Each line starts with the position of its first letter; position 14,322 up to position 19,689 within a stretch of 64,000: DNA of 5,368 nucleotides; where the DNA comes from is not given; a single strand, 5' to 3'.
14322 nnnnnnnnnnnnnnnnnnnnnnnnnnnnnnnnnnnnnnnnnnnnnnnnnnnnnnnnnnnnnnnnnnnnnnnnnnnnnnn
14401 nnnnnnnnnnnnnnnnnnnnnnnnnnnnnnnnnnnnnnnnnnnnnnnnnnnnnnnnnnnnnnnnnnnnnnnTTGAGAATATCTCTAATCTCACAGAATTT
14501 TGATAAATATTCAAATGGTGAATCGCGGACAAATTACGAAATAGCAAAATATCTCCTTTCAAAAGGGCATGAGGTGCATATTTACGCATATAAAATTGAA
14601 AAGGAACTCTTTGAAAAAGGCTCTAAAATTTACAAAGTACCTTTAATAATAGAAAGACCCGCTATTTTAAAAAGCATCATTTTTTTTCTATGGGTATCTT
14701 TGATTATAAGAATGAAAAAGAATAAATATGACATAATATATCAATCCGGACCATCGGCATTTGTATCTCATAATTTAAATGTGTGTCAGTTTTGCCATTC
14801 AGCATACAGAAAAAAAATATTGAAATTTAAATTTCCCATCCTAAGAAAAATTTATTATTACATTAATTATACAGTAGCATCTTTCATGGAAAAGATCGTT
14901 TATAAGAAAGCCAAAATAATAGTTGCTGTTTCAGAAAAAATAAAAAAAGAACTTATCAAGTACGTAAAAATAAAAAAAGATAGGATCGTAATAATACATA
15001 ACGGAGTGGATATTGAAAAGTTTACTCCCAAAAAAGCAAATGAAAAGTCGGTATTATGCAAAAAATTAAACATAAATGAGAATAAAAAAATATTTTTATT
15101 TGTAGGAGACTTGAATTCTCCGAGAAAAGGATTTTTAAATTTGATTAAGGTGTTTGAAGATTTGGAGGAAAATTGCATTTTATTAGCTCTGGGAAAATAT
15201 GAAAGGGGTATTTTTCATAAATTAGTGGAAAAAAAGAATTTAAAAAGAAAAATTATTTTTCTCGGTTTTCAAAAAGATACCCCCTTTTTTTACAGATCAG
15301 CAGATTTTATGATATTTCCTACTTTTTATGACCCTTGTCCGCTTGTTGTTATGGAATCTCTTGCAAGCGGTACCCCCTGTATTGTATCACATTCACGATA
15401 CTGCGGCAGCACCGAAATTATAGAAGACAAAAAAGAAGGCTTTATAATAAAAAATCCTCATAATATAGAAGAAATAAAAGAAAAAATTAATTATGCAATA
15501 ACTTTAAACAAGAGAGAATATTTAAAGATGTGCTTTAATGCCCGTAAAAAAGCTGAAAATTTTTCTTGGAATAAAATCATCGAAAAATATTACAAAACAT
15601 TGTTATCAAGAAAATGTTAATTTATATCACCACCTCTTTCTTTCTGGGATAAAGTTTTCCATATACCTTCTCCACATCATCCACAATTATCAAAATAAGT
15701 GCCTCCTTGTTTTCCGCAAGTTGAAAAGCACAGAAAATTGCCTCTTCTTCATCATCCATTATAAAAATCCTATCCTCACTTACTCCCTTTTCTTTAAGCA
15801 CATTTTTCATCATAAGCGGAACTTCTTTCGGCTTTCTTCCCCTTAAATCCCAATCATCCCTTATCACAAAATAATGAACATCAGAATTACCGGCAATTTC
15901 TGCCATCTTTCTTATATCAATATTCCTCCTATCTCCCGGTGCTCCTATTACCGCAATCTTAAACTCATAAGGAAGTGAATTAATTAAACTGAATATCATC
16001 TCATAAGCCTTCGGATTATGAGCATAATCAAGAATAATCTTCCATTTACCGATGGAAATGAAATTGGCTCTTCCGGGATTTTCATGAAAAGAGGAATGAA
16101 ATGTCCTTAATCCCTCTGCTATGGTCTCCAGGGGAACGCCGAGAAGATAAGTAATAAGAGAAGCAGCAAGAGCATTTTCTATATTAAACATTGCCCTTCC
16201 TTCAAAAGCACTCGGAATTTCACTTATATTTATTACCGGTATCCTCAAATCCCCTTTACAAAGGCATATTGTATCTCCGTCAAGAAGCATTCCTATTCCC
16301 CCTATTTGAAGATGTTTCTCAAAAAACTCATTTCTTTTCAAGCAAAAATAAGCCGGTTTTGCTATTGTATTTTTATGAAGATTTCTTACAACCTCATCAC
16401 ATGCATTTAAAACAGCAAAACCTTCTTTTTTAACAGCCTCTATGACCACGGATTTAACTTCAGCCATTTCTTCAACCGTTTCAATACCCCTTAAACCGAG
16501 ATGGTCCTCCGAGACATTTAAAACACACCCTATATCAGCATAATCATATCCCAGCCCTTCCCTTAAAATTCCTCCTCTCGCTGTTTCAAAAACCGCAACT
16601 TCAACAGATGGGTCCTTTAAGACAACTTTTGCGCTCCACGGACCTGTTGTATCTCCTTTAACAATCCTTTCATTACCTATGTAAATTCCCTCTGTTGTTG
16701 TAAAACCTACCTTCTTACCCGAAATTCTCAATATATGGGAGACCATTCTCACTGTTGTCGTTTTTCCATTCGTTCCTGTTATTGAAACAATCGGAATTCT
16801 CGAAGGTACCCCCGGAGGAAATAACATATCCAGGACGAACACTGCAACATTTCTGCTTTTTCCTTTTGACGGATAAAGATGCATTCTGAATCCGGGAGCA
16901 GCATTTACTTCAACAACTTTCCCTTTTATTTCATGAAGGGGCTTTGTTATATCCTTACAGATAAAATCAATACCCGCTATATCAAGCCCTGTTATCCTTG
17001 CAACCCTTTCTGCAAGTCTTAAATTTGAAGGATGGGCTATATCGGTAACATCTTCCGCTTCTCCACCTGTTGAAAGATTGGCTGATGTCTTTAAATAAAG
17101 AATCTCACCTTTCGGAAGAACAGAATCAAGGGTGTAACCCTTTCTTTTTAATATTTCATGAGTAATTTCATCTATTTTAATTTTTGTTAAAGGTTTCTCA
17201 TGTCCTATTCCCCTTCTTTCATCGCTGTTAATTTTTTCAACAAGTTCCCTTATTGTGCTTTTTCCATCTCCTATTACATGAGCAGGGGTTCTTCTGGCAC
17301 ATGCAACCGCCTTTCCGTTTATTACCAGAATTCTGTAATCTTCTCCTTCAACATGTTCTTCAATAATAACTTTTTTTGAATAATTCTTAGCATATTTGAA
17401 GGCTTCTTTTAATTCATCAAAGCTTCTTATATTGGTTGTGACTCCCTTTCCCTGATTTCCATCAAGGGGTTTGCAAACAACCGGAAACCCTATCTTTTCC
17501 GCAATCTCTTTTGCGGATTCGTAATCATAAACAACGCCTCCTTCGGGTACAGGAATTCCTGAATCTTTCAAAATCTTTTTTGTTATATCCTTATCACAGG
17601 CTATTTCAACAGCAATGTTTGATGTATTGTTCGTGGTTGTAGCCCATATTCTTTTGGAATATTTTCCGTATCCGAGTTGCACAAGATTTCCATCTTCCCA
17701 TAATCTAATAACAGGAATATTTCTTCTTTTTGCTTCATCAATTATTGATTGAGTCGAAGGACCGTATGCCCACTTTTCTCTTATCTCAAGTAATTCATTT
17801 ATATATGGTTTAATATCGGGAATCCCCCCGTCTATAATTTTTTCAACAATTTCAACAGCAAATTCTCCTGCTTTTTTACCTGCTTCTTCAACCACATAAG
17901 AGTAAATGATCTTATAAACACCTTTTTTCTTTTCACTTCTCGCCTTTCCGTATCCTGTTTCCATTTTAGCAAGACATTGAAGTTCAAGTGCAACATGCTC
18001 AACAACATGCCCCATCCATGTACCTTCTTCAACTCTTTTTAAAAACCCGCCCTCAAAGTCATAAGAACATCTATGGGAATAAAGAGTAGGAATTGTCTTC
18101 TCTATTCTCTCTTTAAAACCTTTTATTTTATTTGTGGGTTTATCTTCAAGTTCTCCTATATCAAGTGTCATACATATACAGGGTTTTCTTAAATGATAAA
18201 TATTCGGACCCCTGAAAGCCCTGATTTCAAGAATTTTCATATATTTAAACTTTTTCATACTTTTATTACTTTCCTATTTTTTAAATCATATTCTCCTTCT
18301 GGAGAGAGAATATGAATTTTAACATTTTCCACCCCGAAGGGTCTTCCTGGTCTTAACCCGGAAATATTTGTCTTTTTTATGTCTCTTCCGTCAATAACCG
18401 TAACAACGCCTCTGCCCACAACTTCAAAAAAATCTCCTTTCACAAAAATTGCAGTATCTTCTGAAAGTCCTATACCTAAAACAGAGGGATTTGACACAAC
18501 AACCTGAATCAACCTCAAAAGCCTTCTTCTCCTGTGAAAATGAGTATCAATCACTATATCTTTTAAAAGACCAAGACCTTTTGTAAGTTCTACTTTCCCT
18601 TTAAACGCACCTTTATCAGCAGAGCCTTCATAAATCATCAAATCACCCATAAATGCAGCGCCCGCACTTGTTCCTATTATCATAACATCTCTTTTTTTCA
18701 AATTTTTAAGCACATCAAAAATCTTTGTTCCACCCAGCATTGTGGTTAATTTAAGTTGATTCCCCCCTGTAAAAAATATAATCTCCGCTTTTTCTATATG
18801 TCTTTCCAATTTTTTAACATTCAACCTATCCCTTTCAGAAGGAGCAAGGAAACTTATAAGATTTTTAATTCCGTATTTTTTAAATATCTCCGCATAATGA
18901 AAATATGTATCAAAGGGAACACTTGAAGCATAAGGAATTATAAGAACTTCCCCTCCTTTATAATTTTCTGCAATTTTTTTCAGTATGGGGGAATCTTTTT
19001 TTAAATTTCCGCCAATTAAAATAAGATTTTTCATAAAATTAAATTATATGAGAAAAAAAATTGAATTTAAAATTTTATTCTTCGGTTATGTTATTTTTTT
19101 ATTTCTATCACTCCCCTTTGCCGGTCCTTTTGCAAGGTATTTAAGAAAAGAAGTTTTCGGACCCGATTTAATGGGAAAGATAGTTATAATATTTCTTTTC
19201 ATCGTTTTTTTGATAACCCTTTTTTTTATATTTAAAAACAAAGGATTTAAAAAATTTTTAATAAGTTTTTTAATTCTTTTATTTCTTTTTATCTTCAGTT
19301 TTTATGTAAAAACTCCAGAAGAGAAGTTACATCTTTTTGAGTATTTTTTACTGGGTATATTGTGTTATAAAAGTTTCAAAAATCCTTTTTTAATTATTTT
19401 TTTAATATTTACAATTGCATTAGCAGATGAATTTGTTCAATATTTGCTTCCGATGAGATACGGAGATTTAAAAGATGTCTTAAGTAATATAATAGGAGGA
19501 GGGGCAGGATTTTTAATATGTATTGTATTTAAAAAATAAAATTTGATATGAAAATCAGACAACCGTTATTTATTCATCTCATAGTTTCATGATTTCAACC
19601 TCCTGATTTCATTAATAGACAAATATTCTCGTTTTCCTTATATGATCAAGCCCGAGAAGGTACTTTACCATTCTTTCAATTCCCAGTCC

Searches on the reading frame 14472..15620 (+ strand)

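Call 42: search_protein_families(library=pfam, proteins=[window:14472-15620:+], max_evalue=0.001)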
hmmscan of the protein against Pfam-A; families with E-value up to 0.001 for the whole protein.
window:14472-15620:+ (382 aa): 5 families
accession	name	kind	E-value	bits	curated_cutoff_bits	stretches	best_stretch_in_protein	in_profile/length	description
PF00534.26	Glycos_transf_1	-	1.1e-30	106.9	26.4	1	197-352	7-164/172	Glycosyl transferases group 1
PF13439.12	Glyco_transf_4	-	5e-23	82.4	28.5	1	15-183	2-170/170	Glycosyltransferase Family 4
PF13692.12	Glyco_trans_1_4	-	1.5e-22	80.9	27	1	206-342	2-139/142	Glycosyl transferases group 1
PF13579.12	Glyco_trans_4_4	-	1.2e-05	26.1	29.7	1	16-178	2-158/158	Glycosyl transferase 4-like domain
PF20706.3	GT4-conflict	-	0.00045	19.8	26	0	140-320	140-323/385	Family 4 Glycosyltransferase in conflict systems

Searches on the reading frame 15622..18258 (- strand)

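Call 42: search_protein_families(library=pfam, proteins=[window:15622-18258:-], max_evalue=0.001)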
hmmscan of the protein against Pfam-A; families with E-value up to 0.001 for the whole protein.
window:15622-18258:- (878 aa): 12 families
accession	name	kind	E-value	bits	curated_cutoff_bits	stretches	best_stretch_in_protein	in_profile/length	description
PF18921.5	Cyanophycin_syn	-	2.5e-43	147.1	27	1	30-143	2-115/115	Cyanophycin synthase-like N-terminal domain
PF08245.18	Mur_ligase_M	-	9.8e-22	78.3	24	1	493-701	1-198/200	Mur ligase middle domain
PF08443.16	RimK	-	1e-13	51.7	21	1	222-324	3-106/188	RimK-like ATP-grasp domain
PF02875.26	Mur_ligase_C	-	7.4e-11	43.4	28.4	1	729-856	1-122/127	Mur ligase, glutamate ligase domain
PF07478.18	Dala_Dala_lig_C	-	1.5e-09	38.1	24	1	247-318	26-96/204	D-ala D-ala ligase C-terminus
PF02222.28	ATP-grasp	-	2.4e-07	31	27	1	229-304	2-77/179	ATP-grasp domain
PF01071.24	GARS_A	-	4.2e-07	30.4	27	1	222-316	2-103/194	Phosphoribosylglycinamide synthetase, ATP-grasp (A) domain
PF02955.21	GSH-S_ATP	-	6.1e-07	29.5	23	1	241-327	16-106/175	Prokaryotic glutathione synthetase, ATP-grasp domain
PF02786.22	CPSase_L_D2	-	3e-06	27.4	19.8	1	222-305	1-91/211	Carbamoyl-phosphate synthase L chain, ATP binding domain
PF13549.11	ATP-grasp_5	-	5.7e-06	26.3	27.6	1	226-293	15-87/221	ATP-grasp domain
PF08442.15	ATP-grasp_2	-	0.00015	21.9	29.5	1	226-299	7-81/202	ATP-grasp domain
PF14397.11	ATPgrasp_ST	-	0.00025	20.8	31.4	0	217-285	16-88/278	Sugar-transfer associated ATP-grasp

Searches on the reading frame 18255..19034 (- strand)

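Call 42: search_protein_families(library=pfam, proteins=[window:18255-19034:-], max_evalue=0.001)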
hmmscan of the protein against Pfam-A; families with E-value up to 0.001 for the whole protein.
window:18255-19034:- (259 aa): 1 family
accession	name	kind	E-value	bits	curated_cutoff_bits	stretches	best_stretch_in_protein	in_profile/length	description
PF03575.23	Peptidase_S51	-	3e-24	86.3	23.9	1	5-204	2-204/206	Peptidase family S51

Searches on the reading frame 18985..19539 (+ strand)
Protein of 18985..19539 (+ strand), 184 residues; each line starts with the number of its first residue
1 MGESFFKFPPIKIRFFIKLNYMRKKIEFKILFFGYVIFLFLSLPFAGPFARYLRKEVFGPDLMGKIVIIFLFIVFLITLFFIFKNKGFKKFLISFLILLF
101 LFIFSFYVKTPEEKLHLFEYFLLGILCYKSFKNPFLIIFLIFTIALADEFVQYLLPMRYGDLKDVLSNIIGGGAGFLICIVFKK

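Call 42: search_protein_families(library=pfam, proteins=[window:18985-19539:+], max_evalue=0.001)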
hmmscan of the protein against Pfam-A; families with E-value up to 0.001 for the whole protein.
window:18985-19539:+ (184 aa): 1 family
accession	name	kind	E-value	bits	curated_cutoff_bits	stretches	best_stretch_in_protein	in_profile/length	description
PF04892.17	VanZ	-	1.4e-10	42.3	30.1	1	70-183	4-126/126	VanZ like family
